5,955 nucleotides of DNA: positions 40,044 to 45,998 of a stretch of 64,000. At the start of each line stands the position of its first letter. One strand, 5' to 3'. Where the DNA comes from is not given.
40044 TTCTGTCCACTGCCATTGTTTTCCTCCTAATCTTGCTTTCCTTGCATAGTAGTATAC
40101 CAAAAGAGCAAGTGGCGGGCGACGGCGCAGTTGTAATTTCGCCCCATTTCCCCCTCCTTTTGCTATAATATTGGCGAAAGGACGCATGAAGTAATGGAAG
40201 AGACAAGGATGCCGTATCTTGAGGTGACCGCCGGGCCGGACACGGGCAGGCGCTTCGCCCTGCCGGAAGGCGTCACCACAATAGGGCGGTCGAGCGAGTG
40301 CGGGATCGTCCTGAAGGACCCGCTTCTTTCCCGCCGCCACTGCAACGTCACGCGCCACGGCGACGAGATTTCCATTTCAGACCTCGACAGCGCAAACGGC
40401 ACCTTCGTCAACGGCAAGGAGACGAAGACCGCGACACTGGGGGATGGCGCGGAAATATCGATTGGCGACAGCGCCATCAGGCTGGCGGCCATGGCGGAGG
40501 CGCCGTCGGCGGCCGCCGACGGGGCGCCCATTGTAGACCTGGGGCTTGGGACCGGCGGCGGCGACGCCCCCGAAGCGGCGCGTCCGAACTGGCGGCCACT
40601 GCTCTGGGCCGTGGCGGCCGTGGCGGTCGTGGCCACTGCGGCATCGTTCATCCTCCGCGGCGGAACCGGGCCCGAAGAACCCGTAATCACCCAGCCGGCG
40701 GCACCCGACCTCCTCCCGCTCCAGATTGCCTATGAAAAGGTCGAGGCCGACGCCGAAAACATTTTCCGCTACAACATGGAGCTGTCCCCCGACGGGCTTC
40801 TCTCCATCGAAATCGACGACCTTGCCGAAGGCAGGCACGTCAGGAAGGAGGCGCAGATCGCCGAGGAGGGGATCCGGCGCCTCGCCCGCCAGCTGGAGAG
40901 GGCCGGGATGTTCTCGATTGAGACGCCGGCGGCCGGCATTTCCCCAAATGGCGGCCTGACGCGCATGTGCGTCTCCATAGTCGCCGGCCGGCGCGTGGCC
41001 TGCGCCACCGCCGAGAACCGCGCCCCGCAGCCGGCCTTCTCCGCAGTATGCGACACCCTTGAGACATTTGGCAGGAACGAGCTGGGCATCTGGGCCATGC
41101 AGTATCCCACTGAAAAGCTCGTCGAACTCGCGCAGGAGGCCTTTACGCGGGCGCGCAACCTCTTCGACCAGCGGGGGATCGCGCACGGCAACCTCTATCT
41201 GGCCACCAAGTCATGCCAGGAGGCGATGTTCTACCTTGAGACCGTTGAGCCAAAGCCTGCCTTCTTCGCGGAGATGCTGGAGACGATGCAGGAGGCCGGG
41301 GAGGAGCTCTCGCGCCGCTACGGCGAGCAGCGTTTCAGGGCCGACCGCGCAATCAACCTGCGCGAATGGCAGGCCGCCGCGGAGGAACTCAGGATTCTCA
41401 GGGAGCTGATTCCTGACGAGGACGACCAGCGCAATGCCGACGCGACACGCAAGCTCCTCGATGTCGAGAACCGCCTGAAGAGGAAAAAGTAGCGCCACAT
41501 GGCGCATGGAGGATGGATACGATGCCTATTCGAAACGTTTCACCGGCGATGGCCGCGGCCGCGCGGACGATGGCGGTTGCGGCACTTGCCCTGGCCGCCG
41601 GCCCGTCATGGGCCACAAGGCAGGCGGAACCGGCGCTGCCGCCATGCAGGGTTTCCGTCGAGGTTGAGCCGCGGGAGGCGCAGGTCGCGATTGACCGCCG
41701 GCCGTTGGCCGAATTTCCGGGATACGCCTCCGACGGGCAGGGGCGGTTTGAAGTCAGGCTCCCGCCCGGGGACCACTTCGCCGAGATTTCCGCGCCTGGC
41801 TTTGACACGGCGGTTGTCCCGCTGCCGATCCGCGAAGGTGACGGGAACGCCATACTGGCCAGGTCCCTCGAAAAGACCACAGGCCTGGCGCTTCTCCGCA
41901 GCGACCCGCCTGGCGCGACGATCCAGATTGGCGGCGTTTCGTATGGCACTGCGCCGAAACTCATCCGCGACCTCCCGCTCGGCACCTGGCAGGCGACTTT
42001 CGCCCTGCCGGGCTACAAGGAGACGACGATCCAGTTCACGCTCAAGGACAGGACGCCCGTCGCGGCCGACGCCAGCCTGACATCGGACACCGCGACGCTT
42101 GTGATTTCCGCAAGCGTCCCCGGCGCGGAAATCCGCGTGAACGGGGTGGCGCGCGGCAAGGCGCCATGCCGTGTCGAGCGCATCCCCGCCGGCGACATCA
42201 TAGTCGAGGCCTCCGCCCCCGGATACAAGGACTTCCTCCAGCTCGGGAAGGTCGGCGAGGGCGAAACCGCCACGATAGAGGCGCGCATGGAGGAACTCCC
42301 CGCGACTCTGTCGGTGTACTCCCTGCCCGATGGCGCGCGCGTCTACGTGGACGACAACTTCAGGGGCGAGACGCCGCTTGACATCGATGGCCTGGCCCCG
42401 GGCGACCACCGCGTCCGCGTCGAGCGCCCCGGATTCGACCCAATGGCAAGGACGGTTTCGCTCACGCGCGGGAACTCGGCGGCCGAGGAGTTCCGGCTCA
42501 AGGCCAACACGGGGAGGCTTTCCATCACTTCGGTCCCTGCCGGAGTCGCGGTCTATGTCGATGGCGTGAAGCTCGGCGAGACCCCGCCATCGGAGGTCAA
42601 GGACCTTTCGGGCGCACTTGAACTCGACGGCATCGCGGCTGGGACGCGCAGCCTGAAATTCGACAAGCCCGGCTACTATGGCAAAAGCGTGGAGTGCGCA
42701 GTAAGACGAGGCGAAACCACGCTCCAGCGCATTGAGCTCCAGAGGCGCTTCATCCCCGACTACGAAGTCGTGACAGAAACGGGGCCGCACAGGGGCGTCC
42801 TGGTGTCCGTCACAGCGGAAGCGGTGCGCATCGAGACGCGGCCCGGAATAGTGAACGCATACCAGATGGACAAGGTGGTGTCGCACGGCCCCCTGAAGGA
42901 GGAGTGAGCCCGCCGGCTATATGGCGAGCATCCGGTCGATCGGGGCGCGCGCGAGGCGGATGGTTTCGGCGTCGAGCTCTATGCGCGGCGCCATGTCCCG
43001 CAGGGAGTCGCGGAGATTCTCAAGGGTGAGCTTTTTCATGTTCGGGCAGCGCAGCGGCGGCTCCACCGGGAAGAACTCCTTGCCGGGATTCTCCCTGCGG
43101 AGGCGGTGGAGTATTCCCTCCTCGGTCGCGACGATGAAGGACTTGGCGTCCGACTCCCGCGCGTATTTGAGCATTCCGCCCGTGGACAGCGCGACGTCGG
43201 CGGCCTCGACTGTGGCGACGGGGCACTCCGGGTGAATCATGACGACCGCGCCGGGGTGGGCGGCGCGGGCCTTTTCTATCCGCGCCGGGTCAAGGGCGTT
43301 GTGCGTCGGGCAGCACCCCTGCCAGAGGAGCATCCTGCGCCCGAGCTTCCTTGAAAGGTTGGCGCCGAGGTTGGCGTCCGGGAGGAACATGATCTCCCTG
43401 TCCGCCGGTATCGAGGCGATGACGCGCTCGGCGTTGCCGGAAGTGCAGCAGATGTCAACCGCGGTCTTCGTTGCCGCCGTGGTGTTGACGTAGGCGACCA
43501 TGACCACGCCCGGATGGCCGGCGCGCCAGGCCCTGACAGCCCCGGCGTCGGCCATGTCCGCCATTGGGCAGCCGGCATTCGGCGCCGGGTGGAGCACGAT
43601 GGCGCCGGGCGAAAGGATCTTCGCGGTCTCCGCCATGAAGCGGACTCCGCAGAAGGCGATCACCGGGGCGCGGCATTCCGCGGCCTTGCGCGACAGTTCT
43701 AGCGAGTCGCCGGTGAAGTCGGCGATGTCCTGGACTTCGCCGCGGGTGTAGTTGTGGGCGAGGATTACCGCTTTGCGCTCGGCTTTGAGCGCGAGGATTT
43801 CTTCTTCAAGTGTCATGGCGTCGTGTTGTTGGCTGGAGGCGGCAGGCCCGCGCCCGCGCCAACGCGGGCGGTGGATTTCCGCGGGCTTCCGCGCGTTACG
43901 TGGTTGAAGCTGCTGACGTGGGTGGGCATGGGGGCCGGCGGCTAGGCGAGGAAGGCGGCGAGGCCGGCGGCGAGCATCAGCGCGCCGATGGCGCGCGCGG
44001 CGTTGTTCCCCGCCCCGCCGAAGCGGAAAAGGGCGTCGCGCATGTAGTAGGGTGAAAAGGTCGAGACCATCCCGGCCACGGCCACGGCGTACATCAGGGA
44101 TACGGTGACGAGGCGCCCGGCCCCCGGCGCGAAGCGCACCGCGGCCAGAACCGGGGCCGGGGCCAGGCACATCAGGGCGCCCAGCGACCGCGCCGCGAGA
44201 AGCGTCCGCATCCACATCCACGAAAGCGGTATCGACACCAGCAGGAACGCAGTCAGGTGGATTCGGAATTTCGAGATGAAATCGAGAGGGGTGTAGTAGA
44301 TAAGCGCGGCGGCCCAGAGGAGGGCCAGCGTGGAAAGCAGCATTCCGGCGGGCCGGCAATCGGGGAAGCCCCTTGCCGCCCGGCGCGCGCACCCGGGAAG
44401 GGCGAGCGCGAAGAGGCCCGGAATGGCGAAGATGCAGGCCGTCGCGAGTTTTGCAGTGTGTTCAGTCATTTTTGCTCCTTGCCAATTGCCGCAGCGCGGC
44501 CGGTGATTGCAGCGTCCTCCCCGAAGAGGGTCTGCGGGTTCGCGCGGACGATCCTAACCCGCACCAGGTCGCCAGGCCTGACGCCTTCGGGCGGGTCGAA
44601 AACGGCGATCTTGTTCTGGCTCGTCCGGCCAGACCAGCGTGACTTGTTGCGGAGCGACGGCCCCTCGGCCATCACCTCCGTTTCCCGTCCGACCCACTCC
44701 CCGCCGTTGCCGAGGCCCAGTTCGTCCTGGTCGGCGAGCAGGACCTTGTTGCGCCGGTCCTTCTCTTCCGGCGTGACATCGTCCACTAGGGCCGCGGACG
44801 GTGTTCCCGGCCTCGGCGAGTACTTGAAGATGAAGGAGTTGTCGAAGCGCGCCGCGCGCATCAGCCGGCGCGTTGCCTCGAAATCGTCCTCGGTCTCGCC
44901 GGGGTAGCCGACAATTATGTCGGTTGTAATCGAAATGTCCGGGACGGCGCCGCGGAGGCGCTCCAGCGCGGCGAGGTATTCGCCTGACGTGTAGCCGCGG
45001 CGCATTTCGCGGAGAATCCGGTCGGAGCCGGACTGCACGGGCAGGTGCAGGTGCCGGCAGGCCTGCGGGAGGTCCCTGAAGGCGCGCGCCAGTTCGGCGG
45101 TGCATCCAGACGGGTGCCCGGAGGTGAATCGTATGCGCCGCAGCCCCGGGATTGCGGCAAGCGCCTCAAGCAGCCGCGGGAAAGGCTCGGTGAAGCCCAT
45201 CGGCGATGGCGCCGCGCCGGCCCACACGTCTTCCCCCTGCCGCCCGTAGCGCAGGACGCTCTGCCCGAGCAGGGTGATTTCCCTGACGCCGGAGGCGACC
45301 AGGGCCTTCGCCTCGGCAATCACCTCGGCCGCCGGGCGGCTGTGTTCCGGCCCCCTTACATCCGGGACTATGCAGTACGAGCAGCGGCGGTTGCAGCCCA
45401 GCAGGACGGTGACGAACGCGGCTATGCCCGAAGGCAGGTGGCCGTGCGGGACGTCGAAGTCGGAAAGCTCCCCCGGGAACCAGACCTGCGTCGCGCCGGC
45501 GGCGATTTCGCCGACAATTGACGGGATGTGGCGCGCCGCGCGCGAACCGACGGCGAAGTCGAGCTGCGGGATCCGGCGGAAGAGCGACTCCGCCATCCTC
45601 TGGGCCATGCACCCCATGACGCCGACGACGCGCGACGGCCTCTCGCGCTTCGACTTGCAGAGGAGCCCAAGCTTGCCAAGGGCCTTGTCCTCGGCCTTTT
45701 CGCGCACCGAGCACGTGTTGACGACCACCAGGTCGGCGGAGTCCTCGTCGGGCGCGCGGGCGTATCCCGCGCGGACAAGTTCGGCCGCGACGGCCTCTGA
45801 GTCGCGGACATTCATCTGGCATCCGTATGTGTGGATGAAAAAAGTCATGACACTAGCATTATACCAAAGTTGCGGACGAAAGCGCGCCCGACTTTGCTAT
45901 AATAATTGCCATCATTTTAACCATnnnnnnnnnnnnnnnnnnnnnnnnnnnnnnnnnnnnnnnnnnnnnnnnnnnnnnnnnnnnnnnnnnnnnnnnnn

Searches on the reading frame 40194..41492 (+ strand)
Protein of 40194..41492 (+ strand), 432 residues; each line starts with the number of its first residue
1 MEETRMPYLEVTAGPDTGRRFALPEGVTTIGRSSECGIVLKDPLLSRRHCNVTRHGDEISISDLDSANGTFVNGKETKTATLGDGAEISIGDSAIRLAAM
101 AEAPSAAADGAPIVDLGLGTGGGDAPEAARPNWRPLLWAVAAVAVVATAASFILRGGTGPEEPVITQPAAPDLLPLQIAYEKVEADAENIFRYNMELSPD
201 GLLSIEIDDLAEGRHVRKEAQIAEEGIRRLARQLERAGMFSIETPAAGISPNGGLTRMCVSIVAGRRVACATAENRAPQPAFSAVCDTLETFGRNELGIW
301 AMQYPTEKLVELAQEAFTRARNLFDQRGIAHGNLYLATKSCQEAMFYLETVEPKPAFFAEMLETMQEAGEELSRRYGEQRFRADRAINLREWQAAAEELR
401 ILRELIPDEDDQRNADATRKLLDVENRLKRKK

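Call 31: search_protein_families(library=pfam, proteins=[window:40194-41492:+])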
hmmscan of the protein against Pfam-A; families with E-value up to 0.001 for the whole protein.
window:40194-41492:+ (432 aa): 2 families
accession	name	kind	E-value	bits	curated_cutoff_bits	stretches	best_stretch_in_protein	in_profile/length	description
PF00498.31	FHA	-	2.9e-18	66.5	20.7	1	28-91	1-67/67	FHA domain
PF16697.10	Yop-YscD_cpl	-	1.6e-17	63.9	33.2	1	10-98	1-91/94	Inner membrane component of T3SS, cytoplasmic domain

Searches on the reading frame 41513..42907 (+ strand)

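Call 31: search_protein_families(library=pfam, proteins=[window:41513-42907:+])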
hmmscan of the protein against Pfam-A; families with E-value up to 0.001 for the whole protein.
window:41513-42907:+ (464 aa): 3 families
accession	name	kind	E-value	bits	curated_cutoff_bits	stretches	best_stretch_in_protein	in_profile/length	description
PF08308.17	PEGA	-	4.4e-55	183.9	20.8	4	265-321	3-59/71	PEGA domain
PF13620.12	CarboxypepD_reg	-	1.2e-21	77.2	32.3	1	56-111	17-74/82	Carboxypeptidase regulatory-like domain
PF13715.12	CarbopepD_reg_2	-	5.1e-07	30.1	32.2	0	70-110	27-68/88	CarboxypepD_reg-like domain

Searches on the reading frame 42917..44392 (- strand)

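Call 31: search_protein_families(library=pfam, proteins=[window:42917-44392:-])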
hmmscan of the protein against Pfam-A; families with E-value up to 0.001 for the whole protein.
window:42917-44392:- (491 aa): 1 family
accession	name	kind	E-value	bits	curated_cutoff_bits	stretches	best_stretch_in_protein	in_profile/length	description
PF02445.21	NadA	-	2.6e-113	378.5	27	1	197-490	1-295/295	Quinolinate synthetase A protein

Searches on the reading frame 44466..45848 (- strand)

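Call 31: search_protein_families(library=pfam, proteins=[window:44466-45848:-])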
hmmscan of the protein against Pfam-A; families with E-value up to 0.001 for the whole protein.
window:44466-45848:- (460 aa): 3 families
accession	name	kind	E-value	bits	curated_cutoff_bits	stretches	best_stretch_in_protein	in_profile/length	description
PF04055.27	Radical_SAM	-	6.7e-29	101.6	29.5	1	149-329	4-165/166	Radical SAM superfamily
PF00919.26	UPF0004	-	1.2e-28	99.4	27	1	3-101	2-98/98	Uncharacterized protein family UPF0004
PF01938.26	TRAM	-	3e-07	30.6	21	1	386-444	4-59/61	TRAM domain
